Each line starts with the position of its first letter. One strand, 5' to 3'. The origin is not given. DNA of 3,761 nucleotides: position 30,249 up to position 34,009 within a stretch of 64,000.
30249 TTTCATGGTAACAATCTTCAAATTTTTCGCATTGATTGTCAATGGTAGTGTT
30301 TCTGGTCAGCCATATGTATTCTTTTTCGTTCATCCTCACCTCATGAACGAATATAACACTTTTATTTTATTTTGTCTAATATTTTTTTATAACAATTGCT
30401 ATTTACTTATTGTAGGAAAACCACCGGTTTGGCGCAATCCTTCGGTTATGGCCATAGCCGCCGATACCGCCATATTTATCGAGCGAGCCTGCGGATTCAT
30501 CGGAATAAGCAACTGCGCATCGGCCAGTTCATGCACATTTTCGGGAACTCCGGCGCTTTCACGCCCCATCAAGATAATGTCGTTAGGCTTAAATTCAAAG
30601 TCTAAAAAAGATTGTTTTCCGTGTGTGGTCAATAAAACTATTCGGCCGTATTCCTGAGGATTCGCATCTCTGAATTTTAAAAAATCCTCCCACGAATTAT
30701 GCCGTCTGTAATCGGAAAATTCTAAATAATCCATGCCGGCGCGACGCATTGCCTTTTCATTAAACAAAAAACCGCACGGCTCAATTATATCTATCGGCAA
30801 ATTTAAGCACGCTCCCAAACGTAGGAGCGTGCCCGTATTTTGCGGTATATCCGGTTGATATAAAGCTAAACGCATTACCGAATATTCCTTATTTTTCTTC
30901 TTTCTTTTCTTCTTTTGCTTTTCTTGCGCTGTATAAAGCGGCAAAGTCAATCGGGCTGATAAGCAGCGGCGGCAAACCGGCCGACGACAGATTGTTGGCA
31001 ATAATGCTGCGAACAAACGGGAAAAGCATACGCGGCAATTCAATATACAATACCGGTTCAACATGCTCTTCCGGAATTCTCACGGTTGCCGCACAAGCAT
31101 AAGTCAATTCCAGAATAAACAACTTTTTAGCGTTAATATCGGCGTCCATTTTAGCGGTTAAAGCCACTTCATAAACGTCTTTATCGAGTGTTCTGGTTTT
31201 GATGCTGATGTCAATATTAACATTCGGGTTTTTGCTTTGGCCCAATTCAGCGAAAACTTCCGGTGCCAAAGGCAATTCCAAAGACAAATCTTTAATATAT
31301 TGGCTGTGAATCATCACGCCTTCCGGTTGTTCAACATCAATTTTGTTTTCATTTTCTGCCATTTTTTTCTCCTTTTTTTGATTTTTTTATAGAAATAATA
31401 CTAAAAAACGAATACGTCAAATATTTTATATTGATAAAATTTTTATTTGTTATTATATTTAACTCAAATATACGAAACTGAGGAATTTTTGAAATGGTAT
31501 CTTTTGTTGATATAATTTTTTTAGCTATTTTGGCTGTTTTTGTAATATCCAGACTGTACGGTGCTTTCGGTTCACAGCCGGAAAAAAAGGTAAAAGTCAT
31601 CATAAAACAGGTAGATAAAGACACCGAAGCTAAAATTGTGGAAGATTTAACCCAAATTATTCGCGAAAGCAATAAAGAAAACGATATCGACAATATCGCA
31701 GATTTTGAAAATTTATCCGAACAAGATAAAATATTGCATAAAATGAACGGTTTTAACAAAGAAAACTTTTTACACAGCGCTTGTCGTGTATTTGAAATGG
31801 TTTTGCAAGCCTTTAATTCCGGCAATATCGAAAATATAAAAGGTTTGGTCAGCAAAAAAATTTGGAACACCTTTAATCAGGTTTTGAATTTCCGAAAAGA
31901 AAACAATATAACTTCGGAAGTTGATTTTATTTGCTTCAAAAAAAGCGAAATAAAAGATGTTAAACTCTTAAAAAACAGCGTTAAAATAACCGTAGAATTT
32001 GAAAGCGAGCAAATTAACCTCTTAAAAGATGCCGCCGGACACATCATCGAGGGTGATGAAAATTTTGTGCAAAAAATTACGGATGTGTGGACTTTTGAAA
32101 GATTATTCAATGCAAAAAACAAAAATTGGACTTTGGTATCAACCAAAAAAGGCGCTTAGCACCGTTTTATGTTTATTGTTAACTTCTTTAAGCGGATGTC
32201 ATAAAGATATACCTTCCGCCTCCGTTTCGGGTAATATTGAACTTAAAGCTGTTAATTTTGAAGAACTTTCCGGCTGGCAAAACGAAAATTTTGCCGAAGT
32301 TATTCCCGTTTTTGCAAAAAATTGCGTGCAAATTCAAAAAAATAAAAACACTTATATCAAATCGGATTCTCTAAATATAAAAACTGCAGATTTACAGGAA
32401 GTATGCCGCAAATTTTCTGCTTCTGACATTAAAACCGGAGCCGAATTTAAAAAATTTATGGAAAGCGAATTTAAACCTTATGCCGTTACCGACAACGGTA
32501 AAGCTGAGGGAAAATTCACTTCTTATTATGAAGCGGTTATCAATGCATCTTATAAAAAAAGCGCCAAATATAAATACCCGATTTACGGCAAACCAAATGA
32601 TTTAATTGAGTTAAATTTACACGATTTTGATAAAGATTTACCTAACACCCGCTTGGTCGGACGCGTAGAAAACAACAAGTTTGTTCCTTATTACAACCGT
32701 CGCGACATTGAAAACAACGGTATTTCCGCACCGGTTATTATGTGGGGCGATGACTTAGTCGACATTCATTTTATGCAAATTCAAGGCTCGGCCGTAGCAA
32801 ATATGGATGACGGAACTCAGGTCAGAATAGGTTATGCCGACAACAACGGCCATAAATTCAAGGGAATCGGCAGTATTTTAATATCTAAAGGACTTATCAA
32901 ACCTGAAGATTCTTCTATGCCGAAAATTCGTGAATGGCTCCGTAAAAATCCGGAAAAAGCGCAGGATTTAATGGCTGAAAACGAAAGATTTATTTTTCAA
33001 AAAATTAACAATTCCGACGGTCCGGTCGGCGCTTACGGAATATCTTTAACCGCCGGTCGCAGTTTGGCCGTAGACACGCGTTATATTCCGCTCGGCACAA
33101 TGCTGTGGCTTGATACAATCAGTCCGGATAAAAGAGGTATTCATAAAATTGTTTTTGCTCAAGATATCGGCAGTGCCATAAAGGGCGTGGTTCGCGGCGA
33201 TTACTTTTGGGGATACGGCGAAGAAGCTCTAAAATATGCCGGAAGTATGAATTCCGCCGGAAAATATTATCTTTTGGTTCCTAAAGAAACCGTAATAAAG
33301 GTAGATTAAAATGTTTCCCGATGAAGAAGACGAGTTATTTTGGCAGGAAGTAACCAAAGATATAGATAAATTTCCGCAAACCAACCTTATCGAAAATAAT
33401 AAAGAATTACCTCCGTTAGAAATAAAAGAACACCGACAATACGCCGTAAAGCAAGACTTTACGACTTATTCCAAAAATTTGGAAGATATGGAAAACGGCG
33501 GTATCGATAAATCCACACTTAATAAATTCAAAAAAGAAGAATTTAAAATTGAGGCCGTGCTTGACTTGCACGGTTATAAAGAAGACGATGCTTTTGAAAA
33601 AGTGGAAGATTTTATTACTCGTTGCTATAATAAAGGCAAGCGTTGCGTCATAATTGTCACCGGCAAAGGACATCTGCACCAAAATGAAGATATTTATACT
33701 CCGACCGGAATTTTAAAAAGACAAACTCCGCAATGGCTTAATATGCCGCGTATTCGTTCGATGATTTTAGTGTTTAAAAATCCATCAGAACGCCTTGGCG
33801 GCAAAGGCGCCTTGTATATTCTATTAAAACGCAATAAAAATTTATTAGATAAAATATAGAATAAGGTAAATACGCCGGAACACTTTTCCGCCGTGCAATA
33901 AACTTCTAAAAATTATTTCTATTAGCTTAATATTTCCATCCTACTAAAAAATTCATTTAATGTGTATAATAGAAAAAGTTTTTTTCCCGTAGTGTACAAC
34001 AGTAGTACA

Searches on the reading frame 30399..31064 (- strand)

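Call 97: search_protein_families(library=pfam, proteins=[window:30399-31064:-], max_evalue=0.00001)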
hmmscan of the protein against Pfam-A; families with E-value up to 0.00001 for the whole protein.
window:30399-31064:- (221 aa): 1 family
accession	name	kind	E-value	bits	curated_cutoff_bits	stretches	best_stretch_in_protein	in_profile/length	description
PF00588.24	SpoU_methylase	-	4.2e-27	95.4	29.7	1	64-206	2-141/142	SpoU rRNA Methylase family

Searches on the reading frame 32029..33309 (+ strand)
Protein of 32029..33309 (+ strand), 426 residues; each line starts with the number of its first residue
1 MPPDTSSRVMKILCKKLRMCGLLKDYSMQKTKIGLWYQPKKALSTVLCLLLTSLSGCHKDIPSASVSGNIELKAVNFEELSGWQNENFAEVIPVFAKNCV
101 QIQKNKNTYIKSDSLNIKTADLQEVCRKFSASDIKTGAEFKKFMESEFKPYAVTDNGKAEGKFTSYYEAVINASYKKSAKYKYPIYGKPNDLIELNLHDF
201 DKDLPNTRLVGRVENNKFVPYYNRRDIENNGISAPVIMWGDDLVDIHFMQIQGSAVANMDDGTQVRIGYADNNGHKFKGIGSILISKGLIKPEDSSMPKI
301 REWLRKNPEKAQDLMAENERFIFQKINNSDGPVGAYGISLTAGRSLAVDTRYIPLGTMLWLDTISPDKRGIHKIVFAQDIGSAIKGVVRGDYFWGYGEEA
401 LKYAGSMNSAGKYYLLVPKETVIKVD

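Call 51: search_protein_families(library=pfam, proteins=[window:32029-33309:+], max_evalue=0.00001)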
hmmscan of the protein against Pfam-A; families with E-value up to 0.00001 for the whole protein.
window:32029-33309:+ (426 aa): 2 families
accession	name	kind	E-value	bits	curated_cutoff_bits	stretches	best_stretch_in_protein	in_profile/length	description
PF03562.22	MltA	-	7.3e-54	182.6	24.3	1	163-323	2-161/163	MltA specific insert domain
PF06725.17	3D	-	2.2e-19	69.9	23.8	1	344-416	1-71/72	3D domain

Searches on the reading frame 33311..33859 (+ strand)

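Call 97: search_protein_families(library=pfam, proteins=[window:33311-33859:+], max_evalue=0.00001)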
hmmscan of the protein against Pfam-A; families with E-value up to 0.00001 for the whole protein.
window:33311-33859:+ (182 aa): 1 family
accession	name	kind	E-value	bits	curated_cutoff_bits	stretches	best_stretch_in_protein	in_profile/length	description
PF01713.27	Smr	-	2e-19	70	25.7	1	84-173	1-77/77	Smr domain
